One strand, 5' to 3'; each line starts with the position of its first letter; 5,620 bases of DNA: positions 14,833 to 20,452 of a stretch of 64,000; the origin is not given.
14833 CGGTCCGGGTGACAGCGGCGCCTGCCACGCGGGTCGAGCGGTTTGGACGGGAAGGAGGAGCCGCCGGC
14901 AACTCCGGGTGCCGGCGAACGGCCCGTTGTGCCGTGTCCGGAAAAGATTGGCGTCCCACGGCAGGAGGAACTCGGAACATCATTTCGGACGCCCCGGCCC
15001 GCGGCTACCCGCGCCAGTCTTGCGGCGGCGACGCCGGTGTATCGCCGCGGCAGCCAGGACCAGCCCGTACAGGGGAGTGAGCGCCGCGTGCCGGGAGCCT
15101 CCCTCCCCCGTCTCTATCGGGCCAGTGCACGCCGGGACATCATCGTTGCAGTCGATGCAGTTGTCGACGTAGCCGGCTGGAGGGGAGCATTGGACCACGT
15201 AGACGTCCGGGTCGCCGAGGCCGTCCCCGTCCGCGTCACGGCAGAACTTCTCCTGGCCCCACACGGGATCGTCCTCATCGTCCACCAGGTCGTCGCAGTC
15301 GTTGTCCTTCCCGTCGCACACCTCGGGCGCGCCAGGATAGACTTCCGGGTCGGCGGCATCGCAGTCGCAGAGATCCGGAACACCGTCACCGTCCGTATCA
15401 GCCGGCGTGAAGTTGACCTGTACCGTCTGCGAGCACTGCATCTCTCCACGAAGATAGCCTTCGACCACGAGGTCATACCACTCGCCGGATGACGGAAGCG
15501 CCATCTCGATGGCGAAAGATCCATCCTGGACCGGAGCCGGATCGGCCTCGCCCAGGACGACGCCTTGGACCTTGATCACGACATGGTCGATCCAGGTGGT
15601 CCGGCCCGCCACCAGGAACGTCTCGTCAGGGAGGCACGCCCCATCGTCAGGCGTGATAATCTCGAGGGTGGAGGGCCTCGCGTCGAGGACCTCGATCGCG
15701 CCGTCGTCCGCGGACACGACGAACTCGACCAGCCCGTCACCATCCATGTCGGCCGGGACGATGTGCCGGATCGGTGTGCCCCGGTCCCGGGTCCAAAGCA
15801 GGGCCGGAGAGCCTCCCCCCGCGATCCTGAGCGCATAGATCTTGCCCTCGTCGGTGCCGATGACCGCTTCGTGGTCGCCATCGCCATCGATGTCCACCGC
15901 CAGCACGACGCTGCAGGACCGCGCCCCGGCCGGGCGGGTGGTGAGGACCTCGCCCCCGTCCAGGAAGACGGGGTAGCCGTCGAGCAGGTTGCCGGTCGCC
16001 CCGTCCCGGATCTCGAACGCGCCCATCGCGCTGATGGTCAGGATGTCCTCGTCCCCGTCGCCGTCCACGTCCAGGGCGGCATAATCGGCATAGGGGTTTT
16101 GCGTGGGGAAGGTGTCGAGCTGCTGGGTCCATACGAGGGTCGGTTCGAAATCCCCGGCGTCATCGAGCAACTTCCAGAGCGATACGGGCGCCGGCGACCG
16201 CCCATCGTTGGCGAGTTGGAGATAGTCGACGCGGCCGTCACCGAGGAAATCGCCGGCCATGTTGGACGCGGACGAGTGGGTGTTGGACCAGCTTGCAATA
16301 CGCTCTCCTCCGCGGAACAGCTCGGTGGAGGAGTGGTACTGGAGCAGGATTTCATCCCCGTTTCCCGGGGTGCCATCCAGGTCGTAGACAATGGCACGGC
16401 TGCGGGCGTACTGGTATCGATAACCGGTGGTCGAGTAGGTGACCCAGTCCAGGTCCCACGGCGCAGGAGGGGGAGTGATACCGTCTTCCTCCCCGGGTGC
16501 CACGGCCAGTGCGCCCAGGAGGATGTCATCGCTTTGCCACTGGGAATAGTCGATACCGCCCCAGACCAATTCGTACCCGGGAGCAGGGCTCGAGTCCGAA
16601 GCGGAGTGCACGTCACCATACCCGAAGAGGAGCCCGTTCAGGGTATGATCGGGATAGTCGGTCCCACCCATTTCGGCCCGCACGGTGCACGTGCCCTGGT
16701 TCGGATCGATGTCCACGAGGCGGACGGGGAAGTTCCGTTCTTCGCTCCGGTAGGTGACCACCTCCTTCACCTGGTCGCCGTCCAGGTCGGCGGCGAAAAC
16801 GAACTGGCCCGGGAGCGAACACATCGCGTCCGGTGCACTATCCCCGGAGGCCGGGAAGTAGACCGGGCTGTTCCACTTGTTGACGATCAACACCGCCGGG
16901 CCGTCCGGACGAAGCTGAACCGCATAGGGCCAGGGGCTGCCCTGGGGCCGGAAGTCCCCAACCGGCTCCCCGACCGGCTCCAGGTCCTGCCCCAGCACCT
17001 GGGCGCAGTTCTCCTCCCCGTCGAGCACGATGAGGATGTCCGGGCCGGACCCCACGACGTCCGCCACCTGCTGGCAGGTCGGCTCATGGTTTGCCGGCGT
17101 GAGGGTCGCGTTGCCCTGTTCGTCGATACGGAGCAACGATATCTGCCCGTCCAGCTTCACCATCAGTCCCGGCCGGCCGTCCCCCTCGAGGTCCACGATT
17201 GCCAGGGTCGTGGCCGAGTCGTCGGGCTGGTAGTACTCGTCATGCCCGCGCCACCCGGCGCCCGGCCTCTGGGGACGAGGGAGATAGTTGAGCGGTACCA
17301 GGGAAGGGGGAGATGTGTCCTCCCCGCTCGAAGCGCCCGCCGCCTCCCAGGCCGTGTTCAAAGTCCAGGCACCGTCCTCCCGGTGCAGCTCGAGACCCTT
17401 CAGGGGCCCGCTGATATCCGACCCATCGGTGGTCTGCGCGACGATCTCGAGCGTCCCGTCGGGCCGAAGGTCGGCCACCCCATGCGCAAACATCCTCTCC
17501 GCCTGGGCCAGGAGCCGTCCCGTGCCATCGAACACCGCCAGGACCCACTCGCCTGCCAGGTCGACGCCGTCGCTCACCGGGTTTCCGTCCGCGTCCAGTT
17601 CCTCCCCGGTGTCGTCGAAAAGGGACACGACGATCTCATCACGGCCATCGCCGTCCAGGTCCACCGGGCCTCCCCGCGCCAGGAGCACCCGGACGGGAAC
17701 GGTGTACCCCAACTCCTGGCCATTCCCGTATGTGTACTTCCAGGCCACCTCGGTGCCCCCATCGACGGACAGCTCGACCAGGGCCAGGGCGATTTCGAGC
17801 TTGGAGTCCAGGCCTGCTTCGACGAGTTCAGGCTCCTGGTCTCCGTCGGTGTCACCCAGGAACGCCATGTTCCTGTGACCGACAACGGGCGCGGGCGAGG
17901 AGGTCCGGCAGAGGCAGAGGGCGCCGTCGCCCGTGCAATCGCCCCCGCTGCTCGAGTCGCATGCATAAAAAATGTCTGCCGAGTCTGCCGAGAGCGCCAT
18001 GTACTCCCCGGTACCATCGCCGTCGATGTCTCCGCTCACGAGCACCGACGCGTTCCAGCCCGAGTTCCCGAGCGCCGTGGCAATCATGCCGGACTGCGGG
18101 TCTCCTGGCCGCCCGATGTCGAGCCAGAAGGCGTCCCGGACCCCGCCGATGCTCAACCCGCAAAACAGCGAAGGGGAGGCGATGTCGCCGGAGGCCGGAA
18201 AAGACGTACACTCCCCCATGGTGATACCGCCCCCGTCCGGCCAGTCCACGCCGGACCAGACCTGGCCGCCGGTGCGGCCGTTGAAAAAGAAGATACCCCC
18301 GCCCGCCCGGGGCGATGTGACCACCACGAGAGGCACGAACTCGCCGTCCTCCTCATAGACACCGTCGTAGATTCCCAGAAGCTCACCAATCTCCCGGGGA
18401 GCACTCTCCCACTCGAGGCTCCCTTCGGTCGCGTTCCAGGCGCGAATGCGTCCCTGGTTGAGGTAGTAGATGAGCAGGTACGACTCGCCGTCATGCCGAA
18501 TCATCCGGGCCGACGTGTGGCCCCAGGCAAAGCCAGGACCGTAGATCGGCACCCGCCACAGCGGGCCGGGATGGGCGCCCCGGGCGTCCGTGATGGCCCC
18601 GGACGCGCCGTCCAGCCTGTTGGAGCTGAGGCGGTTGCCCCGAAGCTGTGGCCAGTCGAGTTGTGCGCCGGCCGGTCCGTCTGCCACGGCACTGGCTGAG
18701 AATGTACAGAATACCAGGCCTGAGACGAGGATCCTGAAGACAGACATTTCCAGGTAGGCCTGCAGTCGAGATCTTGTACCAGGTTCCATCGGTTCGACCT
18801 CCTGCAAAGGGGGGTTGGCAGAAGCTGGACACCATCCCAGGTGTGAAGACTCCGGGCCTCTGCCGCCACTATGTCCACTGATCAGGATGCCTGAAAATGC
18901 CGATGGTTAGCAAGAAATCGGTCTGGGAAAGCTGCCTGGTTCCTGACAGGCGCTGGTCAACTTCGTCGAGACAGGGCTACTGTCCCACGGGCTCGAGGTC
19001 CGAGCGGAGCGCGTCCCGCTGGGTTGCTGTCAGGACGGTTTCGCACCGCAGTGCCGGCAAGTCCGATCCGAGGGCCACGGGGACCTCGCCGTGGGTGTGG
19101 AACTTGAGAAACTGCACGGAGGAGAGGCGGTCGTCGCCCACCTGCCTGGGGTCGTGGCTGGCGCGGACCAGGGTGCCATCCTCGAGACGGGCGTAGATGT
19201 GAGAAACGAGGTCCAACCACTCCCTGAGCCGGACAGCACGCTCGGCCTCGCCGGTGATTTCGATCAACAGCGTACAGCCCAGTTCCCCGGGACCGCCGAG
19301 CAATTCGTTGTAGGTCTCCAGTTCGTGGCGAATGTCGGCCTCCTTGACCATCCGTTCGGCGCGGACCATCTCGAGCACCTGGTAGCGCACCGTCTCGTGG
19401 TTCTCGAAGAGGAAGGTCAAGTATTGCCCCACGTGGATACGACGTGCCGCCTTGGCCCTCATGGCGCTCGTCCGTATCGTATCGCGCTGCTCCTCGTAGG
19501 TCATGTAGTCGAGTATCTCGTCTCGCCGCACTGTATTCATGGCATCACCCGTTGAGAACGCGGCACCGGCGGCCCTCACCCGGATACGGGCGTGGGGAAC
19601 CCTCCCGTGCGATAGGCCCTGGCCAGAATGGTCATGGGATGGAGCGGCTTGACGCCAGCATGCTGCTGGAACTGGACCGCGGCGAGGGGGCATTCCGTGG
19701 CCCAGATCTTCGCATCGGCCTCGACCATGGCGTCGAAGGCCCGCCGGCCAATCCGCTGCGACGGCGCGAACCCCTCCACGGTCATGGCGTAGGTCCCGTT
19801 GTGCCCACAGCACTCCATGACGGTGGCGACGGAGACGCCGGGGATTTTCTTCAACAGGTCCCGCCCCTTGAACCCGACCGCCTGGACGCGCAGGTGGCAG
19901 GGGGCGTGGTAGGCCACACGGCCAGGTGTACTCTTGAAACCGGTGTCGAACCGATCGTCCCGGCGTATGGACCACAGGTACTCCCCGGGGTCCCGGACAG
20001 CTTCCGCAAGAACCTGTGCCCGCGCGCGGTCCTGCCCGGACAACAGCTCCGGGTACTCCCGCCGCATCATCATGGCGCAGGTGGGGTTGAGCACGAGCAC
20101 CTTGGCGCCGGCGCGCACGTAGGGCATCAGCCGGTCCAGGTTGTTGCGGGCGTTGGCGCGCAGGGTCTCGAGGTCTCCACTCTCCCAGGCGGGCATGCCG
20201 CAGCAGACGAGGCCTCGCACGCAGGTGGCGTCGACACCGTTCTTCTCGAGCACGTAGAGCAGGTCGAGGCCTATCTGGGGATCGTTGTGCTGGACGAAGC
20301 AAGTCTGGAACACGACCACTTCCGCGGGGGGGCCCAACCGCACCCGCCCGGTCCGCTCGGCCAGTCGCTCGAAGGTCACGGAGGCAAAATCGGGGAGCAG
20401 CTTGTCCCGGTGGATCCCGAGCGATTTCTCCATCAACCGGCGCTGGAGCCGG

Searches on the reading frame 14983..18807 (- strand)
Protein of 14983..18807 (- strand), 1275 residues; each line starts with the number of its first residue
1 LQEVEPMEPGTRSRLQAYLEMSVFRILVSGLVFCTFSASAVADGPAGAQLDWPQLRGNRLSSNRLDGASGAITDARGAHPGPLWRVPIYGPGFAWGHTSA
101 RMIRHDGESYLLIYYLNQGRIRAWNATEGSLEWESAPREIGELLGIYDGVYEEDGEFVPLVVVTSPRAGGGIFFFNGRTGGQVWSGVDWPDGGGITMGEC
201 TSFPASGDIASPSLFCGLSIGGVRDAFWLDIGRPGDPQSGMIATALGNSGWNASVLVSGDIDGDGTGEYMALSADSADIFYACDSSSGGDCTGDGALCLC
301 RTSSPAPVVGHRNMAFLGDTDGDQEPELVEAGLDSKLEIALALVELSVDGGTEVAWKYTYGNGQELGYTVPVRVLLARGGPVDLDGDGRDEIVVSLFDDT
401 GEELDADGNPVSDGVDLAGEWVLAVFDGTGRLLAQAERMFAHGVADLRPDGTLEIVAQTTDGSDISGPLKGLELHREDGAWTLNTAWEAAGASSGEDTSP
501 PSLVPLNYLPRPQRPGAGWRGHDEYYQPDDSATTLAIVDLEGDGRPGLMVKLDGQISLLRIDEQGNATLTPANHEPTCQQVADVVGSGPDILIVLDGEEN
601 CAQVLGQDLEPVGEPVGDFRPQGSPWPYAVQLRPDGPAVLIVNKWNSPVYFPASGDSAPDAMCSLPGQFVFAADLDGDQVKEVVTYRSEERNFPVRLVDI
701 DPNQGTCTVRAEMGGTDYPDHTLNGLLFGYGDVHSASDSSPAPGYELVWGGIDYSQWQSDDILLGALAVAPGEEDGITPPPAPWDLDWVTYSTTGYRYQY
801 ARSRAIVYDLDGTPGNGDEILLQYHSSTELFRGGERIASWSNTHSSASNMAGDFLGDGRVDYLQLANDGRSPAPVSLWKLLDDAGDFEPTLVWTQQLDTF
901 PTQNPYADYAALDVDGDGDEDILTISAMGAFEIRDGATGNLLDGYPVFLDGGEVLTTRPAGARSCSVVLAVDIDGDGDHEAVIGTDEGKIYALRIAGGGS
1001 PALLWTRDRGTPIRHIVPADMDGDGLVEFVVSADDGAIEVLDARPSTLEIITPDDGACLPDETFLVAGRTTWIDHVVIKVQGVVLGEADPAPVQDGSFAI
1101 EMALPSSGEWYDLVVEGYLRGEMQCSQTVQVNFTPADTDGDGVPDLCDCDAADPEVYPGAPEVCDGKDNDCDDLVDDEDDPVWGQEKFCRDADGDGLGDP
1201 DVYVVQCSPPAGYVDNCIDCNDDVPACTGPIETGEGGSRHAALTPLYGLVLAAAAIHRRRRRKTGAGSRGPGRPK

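Call 28: search_protein_families(library=pfam, proteins=[window:14983-18807:-], max_evalue=0.001)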
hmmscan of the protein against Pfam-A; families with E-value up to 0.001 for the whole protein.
window:14983-18807:- (1275 aa): 3 families
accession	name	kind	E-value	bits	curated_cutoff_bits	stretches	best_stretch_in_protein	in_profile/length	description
PF13517.12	FG-GAP_3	-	7.7e-17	62.1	26.9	1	972-1031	1-61/61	FG-GAP-like repeat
PF11617.13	Cu-binding_MopE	-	4.8e-09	36.7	27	1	1148-1177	1-30/30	Putative metal-binding motif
PF23743.1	Beta-prop_BBS7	-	1.1e-05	25.4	27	1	959-1044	165-252/299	BBS7 beta-propeller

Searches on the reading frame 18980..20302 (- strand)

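Call 28: search_protein_families(library=pfam, proteins=[window:18980-20302:-], max_evalue=0.001)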
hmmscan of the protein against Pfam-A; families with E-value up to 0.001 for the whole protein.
window:18980-20302:- (441 aa): 1 family
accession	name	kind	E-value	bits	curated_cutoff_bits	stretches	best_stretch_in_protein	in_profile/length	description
PF12007.14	DUF3501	-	3.5e-45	154.8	25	1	258-436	2-187/187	Protein of unknown function (DUF3501)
